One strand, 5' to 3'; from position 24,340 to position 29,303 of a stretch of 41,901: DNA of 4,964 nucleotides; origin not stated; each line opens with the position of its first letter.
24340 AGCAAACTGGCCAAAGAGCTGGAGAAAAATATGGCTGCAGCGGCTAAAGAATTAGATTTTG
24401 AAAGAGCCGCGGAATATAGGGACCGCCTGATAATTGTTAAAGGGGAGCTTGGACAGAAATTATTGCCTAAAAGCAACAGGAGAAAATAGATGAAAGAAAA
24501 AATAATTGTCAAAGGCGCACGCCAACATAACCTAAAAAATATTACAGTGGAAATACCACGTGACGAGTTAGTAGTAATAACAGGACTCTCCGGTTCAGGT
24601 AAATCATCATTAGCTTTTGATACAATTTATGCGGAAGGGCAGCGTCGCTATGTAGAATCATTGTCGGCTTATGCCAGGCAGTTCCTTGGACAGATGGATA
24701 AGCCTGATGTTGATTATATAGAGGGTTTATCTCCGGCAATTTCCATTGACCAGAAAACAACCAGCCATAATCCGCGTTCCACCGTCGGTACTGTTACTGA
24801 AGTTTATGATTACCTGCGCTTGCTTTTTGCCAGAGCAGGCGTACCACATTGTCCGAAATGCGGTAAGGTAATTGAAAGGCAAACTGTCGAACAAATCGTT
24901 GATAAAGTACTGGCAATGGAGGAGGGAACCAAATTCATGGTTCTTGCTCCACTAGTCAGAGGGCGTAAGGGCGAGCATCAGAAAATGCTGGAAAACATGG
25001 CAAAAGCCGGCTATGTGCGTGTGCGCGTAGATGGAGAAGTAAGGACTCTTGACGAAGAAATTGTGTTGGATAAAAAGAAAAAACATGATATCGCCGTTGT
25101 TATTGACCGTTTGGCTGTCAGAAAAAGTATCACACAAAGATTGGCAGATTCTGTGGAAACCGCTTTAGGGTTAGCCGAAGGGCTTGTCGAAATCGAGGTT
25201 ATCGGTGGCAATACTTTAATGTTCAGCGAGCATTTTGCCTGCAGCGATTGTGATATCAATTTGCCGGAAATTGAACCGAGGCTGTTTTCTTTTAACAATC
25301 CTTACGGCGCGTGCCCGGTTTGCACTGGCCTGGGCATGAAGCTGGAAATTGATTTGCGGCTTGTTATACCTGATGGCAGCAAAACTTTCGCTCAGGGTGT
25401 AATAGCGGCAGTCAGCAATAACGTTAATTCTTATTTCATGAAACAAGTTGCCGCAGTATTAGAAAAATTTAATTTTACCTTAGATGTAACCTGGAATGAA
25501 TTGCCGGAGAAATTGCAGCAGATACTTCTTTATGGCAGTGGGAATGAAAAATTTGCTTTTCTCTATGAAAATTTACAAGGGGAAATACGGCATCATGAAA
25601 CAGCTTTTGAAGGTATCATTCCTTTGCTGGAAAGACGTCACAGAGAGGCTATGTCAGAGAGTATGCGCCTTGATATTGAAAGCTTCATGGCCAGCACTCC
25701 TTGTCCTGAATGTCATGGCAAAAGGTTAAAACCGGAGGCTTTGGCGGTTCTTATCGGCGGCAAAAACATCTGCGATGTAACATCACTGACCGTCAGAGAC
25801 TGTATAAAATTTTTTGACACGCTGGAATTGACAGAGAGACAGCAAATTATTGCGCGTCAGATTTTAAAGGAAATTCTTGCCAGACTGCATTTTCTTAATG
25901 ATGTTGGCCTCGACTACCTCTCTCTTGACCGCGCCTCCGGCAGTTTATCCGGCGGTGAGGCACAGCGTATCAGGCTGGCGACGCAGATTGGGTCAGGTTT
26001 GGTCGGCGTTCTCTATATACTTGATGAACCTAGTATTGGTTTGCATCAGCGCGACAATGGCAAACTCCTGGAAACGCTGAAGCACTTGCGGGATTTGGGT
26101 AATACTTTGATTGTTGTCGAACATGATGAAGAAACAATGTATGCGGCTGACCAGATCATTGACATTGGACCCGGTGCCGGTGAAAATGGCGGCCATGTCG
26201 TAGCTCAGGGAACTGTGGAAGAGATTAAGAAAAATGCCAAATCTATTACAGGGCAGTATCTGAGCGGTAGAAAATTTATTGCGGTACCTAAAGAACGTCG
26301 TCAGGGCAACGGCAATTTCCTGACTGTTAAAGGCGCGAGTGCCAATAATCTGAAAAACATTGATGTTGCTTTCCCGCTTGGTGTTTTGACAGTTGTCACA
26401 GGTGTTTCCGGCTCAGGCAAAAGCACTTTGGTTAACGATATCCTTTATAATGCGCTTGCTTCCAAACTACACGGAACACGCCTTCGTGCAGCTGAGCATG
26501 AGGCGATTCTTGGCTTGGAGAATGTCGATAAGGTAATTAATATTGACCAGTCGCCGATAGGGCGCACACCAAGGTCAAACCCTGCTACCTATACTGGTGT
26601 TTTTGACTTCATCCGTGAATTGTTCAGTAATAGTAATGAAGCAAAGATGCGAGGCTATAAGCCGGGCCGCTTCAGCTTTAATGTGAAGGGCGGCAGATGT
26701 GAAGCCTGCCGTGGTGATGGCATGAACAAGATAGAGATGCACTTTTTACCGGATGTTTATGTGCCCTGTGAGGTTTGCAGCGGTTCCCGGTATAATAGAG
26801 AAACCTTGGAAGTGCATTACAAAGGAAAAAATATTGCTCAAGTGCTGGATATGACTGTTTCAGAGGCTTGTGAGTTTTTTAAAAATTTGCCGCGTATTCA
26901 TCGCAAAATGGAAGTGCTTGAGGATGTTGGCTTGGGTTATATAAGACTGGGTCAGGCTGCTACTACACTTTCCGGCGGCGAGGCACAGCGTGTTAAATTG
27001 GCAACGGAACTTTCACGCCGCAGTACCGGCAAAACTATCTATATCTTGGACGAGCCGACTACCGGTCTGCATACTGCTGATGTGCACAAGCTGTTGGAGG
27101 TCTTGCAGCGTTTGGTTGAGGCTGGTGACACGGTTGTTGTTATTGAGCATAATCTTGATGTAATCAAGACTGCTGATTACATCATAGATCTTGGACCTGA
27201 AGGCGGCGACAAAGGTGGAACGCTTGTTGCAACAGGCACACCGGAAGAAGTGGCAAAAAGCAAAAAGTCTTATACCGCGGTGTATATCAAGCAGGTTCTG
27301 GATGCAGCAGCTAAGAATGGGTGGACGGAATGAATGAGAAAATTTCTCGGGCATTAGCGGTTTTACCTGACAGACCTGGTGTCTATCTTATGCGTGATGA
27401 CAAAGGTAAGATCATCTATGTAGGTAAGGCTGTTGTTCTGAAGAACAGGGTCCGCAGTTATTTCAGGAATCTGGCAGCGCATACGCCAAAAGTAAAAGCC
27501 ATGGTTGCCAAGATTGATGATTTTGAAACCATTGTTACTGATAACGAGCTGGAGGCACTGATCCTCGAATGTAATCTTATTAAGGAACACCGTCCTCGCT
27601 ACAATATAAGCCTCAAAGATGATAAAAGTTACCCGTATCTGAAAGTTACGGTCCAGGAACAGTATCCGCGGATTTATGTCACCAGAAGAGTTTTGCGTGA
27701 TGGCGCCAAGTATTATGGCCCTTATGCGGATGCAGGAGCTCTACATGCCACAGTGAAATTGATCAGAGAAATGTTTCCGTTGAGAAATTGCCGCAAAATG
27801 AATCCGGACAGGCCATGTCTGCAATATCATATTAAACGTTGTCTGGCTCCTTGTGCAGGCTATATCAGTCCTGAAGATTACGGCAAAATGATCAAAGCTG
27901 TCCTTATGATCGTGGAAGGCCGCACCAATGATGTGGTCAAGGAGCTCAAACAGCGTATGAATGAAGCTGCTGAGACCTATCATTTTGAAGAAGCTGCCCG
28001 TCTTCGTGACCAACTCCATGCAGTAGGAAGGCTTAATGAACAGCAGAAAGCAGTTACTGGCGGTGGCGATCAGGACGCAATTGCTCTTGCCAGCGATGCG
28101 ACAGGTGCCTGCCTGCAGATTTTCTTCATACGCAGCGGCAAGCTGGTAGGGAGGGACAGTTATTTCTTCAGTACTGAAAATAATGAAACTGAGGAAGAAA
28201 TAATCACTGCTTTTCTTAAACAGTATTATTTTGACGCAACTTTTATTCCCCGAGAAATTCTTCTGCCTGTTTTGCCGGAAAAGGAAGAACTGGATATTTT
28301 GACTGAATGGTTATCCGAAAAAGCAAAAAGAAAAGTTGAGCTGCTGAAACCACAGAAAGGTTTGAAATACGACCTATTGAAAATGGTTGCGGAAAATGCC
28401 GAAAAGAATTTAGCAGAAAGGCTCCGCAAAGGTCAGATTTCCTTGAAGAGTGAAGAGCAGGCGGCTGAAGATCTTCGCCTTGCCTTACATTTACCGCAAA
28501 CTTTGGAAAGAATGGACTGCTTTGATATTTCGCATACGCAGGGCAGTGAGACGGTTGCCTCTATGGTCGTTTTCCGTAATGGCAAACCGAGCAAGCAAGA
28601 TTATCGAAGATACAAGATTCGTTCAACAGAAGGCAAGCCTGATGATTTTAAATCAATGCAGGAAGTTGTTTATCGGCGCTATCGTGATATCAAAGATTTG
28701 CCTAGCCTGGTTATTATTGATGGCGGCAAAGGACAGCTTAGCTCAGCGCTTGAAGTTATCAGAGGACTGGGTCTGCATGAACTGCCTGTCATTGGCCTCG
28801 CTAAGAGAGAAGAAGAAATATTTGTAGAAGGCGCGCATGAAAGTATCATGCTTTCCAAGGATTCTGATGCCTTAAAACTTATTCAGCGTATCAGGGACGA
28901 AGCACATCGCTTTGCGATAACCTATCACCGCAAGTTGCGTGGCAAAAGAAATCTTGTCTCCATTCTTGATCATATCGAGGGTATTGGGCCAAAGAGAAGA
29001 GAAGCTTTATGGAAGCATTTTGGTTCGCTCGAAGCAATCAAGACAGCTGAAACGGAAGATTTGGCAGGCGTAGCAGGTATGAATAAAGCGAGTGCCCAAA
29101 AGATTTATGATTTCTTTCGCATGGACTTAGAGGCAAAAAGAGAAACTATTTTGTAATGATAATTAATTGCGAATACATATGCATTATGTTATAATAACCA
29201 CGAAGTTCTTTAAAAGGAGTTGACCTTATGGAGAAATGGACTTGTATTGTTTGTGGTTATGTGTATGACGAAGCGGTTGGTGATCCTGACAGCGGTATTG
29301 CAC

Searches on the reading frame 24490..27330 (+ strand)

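Call 41: search_protein_families(library=pfam, proteins=[window:24490-27330:+], max_evalue=1e-8)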
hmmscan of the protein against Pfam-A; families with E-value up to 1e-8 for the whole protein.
window:24490-27330:+ (947 aa): 4 families
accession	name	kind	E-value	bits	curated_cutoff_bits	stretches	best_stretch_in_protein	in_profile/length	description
PF17760.6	UvrA_inter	-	3.2e-42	143.3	23.3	1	131-237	1-107/109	UvrA interaction domain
PF17755.6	UvrA_DNA-bind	-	2.9e-34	118.1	23.2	1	288-397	1-109/110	UvrA DNA-binding domain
PF00005.33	ABC_tran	-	1.3e-21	78.1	25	0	801-858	83-137/137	ABC transporter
PF02463.25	SMC_N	-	9.3e-14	51.8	40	0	633-900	26-210/220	RecF/RecN/SMC N terminal domain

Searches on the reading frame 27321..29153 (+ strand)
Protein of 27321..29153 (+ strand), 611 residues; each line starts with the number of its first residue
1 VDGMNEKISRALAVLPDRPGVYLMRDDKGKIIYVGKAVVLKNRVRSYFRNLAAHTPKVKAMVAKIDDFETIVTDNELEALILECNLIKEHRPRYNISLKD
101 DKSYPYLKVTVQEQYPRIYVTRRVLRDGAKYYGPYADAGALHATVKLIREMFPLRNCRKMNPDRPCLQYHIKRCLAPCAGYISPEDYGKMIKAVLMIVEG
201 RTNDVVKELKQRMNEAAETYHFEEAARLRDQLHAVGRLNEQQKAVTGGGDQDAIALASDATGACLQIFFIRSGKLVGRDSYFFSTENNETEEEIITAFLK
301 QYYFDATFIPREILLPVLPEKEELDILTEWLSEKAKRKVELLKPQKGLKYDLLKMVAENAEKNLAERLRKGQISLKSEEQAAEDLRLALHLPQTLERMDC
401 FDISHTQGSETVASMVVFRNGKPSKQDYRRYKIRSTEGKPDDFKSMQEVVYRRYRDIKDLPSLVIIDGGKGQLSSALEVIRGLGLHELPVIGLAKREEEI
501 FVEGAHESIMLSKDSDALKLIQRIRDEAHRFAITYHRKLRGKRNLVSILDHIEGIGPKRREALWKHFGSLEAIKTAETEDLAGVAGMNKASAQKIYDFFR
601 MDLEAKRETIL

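Call 41: search_protein_families(library=pfam, proteins=[window:27321-29153:+], max_evalue=1e-8)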
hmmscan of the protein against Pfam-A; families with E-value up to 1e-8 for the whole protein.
window:27321-29153:+ (611 aa): 4 families
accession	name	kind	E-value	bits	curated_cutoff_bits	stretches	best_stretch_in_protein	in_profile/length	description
PF08459.17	UvrC_RNaseH_dom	-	1.1e-56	191.6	22.3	1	388-533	3-159/159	UvrC RNAse H endonuclease domain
PF22920.2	UvrC_RNaseH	-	1.3e-39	135.1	24.3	1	250-367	1-116/116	UvrC Ribonuclease H-like domain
PF14520.12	HHH_5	-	1.5e-12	48.3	27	1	548-600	3-56/57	Helix-hairpin-helix domain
PF01541.30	GIY-YIG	-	9.3e-09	35.9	22.6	0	19-95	2-78/78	GIY-YIG catalytic domain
